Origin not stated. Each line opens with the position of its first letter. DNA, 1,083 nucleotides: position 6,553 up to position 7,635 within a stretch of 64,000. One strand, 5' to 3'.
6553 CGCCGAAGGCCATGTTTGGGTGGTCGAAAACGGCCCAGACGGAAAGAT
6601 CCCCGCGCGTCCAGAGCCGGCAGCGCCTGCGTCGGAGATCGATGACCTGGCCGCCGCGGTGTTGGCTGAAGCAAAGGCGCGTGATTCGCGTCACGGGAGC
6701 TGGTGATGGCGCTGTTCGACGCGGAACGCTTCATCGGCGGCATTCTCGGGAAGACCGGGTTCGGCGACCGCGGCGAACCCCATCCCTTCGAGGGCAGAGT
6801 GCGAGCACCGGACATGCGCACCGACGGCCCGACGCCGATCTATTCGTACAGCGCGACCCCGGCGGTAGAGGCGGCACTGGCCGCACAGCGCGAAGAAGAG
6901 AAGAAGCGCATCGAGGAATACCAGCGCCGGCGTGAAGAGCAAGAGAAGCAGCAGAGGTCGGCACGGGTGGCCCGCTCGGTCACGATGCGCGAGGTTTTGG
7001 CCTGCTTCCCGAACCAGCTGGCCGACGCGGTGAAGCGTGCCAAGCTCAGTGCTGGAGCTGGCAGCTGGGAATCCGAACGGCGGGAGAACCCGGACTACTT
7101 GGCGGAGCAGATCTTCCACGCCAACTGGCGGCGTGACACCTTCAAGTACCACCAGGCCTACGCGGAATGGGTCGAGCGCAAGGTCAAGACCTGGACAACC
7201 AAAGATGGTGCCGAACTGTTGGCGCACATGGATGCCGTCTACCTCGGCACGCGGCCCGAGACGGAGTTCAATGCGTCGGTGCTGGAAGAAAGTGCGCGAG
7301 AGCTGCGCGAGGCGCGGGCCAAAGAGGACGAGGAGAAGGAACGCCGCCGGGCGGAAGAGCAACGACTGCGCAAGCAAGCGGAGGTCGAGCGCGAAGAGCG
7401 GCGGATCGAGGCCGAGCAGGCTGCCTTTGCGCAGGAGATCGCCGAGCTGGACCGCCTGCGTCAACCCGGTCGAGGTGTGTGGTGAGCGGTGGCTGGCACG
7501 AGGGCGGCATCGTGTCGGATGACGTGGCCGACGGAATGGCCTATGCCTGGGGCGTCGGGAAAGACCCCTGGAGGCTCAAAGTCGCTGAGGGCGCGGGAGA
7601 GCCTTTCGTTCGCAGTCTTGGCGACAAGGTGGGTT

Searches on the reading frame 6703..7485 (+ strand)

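Call 70: search_protein_families(library=pfam, proteins=[window:6703-7485:+], max_evalue=0.01)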
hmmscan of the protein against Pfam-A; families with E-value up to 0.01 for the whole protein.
window:6703-7485:+ (260 aa): 1 family
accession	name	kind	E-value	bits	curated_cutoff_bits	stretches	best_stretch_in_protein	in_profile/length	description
PF05236.20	TAF4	-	0.00016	22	33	0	139-252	91-170/262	Transcription initiation factor TFIID component TAF4 family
